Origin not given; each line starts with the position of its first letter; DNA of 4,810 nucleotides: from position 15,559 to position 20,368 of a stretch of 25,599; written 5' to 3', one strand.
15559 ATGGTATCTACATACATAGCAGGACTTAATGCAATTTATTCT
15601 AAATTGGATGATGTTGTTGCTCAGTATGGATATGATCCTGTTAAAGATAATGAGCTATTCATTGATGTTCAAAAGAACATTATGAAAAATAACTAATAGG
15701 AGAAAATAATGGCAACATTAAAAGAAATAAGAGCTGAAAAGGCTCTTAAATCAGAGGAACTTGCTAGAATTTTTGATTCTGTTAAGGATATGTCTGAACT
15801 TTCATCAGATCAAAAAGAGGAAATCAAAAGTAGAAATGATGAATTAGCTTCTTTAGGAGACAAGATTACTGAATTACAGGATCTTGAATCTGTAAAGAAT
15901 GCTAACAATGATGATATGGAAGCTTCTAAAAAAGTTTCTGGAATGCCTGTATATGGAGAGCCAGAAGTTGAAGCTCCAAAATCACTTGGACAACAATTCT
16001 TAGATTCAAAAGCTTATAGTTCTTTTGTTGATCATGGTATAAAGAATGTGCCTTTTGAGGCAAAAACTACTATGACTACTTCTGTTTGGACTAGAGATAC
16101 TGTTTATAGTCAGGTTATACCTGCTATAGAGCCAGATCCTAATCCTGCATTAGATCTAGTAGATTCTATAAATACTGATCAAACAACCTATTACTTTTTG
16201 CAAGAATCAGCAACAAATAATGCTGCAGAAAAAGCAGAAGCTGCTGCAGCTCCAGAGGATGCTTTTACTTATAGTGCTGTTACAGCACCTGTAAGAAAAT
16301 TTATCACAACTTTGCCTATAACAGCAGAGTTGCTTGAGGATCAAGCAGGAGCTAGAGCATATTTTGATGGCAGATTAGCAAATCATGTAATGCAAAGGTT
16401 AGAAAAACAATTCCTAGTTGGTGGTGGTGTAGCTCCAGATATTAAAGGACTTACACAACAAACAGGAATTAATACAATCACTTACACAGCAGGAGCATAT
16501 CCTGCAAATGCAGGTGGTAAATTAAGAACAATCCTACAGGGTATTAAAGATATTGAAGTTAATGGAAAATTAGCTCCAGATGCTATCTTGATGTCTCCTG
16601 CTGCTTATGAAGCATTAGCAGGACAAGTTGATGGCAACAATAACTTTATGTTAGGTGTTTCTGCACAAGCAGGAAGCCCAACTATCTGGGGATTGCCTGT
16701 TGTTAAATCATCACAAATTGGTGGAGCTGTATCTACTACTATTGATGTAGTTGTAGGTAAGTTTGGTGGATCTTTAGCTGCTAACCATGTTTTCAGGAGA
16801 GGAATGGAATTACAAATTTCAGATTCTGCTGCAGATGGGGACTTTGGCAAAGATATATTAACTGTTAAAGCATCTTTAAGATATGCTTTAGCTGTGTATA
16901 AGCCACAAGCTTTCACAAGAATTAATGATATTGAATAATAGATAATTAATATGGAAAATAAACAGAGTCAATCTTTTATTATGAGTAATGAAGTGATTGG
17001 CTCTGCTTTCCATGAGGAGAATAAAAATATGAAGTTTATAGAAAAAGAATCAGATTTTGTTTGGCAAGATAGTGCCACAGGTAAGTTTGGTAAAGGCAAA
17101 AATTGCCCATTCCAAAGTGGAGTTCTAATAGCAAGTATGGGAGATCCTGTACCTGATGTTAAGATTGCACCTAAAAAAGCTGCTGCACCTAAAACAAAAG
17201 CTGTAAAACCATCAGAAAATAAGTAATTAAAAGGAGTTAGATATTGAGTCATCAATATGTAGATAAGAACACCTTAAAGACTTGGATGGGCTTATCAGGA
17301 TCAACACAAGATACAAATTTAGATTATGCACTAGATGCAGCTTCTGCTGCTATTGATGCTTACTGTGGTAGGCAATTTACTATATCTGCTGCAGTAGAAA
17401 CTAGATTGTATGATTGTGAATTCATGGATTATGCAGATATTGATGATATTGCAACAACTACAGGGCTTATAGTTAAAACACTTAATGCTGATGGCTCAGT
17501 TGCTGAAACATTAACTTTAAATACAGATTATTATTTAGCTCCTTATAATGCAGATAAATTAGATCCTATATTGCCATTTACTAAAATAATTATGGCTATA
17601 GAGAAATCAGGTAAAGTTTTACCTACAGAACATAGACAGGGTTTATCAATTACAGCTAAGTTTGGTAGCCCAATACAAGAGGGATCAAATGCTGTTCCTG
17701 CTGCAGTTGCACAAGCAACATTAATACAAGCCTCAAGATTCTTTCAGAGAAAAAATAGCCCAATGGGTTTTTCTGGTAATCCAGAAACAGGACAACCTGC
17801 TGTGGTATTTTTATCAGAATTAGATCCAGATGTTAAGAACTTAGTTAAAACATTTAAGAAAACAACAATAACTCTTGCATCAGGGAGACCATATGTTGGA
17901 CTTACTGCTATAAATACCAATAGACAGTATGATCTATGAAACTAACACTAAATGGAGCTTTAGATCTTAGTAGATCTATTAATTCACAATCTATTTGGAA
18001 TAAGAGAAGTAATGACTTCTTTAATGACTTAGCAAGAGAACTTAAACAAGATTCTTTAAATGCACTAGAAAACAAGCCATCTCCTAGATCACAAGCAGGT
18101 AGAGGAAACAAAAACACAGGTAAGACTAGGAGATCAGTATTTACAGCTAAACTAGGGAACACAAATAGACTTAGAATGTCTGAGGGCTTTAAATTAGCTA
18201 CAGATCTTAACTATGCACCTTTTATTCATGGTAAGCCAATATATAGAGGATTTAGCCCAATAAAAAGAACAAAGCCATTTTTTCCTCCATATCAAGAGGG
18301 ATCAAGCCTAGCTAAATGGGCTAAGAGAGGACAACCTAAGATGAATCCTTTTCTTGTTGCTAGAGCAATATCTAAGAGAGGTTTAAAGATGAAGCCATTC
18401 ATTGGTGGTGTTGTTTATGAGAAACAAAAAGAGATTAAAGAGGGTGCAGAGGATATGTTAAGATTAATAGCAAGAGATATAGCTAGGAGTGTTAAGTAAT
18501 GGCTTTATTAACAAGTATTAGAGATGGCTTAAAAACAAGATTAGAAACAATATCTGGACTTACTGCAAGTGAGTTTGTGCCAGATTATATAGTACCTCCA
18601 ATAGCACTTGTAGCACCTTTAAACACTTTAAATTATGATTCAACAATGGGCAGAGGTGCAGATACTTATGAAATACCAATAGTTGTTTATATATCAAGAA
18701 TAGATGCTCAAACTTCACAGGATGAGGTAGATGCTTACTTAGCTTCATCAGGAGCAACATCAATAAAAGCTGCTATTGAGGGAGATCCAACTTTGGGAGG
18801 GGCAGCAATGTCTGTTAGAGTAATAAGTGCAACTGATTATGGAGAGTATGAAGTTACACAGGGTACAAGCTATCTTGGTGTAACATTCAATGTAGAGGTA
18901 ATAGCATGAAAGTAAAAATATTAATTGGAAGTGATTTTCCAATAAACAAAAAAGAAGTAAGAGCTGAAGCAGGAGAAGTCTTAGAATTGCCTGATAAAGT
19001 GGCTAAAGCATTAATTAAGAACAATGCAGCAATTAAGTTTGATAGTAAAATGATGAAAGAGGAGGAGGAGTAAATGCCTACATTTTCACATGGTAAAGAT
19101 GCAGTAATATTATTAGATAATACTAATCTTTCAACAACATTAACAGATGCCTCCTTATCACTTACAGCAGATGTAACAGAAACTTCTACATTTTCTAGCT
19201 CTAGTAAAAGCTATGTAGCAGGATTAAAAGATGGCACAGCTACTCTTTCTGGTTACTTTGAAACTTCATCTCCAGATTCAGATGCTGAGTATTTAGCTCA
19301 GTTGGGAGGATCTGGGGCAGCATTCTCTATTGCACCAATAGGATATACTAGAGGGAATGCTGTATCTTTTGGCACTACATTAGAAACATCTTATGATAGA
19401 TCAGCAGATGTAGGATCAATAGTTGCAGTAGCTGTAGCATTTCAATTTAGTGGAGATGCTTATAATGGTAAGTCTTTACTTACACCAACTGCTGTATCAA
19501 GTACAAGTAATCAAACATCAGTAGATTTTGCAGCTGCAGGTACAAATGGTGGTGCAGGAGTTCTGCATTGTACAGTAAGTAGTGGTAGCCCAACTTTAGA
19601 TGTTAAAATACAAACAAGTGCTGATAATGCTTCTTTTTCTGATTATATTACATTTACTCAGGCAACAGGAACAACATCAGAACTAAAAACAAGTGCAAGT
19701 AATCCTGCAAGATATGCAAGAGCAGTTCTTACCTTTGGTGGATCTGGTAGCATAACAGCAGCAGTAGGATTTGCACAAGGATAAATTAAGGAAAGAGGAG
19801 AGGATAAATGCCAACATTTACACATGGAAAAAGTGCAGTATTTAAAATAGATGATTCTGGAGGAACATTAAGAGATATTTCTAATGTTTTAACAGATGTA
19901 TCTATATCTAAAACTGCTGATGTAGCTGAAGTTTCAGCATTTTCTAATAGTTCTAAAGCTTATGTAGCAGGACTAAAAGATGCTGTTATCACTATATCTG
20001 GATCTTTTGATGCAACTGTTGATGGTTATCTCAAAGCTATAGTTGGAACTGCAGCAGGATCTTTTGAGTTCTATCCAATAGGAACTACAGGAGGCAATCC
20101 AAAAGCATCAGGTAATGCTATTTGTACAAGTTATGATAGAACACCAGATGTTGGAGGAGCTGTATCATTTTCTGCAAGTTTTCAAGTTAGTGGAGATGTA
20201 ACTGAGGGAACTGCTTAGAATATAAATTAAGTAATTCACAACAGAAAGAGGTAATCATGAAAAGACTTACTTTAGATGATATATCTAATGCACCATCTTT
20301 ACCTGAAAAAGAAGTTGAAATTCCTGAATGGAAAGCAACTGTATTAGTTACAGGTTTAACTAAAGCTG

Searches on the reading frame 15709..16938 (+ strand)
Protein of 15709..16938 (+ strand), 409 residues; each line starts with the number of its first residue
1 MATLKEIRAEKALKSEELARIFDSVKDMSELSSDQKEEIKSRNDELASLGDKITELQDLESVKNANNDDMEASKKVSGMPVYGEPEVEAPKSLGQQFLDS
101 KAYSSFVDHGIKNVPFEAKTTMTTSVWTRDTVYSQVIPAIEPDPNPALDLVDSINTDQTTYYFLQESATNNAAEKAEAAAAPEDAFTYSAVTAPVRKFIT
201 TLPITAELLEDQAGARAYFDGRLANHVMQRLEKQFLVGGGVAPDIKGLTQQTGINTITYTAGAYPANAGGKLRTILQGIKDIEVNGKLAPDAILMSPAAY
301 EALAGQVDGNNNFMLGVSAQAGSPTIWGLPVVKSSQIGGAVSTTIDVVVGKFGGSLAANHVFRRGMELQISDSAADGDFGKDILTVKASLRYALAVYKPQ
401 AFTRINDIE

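Call 33: search_protein_families(library=pfam, proteins=[window:15709-16938:+], max_evalue=0.001)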
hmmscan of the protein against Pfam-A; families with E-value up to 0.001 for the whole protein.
window:15709-16938:+ (409 aa): 1 family
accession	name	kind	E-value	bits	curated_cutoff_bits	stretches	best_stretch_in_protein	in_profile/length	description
PF05065.19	Phage_capsid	-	5.6e-29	101.8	24.2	1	146-405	22-278/280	Phage capsid family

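Call 34: search_dna_similar(query=window:15709-16938:+, collection=phages, mode=protein, max_rows=15, max_evalue=0.00001)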
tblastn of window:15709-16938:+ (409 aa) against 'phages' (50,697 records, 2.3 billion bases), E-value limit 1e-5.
Records with a match: 725; places in all: 725; records where one place covers at least 80% of the query: 157.
Best place of each record, by identity: <60% 725.
By first word of the organism name: Mycobacterium 230; Arthrobacter 130; Microbacterium 94; Pseudomonas 43; Gordonia 36; Escherichia 35; Vibrio 25; Moraxella 23; Corynebacterium 16; Klebsiella 15; and 26 more.
By host as written in the record: Mycobacterium smegmatis mc2 155 174; Arthrobacter sp. ATCC 21022 97; Microbacterium foliorum NRRL B-24224 53; Microbacterium foliorum NRRL B-24224 SEA 31; Escherichia coli 28; Gordonia terrae 3612 28; Moraxella catarrhalis 23; Pseudomonas aeruginosa 20; and 115 more.
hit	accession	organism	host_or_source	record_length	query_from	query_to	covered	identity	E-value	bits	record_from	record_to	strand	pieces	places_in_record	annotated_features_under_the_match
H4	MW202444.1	Bacteriophage sp.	Manatee Spring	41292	4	408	99%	29.4%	4e-30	128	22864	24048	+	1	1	major capsid protein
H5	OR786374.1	Sinorhizobium phage StopSmel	Sinorhizobium meliloti NRRL L-50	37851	3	408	99%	27.4%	7e-22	104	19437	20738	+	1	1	major capsid protein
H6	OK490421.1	Klebsiella phage Kp4866-6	Klebsiella pneumoniae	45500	15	402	95%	28.3%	1e-15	85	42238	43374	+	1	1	record has no annotation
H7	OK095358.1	Burkholderia phage phiBt-TXDOH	Burkholderia pseudomallei BP82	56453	9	402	96%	27.8%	1e-13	79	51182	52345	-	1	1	major capsid protein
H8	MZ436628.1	Microcystis phage Mwe-Yong1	Microcystis sp.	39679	3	408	99%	26.9%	2e-23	108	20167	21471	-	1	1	major capsid protein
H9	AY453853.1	Burkholderia phage phi1026b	Burkholderia pseudomallei 1026b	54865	15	402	95%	27.4%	4e-13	77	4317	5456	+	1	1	gp5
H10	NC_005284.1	Burkholderia phage phi1026b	Burkholderia pseudomallei 1026b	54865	15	402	95%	27.4%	4e-13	77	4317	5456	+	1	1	major head protein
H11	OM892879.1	Burkholderia phage PhiBP82.1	Burkholderia pseudomallei BP82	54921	15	402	95%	27.4%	4e-13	77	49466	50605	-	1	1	major capsid protein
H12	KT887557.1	Pseudomonas phage phi1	Pseudomonas aeruginosa WH-SGI-V-07651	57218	18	402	94%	27.5%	3e-16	87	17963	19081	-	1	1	major capsid protein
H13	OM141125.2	Pseudomonas phage PP9W2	Pseudomonas aeruginosa P9W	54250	18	402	94%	27.5%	6e-15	83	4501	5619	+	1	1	major capsid protein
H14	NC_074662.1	Pseudomonas phage PP9W2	Pseudomonas aeruginosa P9W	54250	18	402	94%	27.5%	6e-15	83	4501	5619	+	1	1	major capsid protein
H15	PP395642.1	Nostoc phage Nsp-JY10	Nostoc sp.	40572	16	402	95%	27.3%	1e-10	69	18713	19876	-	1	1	major capsid protein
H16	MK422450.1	Klebsiella phage ST13-OXA48phi12.4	Klebsiella pneumoniae ST13-OXA48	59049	15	402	95%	27.1%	5e-14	80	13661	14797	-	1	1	major capsid protein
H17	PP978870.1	Microbacterium phage Icarian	Microbacterium foliorum NRRL B-24224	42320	5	405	98%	26.2%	1e-19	97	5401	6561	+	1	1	7: major capsid protein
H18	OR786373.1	Sinorhizobium phage Aussie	Sinorhizobium meliloti NRRL L-50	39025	3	408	99%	25.9%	1e-21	103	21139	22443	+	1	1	major capsid protein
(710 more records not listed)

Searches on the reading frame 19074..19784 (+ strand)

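Call 58: search_protein_families(library=phrogs, proteins=[window:19074-19784:+], max_evalue=0.001)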
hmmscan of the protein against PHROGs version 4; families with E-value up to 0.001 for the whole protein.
window:19074-19784:+ (236 aa): 3 families
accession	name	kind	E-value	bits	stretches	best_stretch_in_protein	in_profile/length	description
phrog_9522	-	tail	4.4e-38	132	1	1-234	1-239/241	major tail protein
phrog_10528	-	tail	2.7e-14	54.3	1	1-128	1-136/142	major tail protein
phrog_4574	-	tail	3.8e-05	24.6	1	15-93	19-96/147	major tail protein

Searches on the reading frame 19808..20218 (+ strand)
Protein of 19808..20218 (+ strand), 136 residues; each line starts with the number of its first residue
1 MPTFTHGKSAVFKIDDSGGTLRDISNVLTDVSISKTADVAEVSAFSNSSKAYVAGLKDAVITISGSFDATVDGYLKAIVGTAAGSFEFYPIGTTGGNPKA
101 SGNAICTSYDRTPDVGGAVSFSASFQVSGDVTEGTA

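Call 58: search_protein_families(library=phrogs, proteins=[window:19808-20218:+], max_evalue=0.001)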
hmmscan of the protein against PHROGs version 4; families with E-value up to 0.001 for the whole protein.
window:19808-20218:+ (136 aa): 4 families
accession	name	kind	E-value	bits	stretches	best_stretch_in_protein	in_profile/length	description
phrog_10528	-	tail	2e-35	122.8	1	1-135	1-141/142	major tail protein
phrog_9522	-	tail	5.8e-13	49.7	1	2-135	2-133/241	major tail protein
phrog_1407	-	tail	1.6e-07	32.1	1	2-135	23-165/258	major tail protein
phrog_4574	-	tail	5.2e-05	24.2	1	20-134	19-142/147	major tail protein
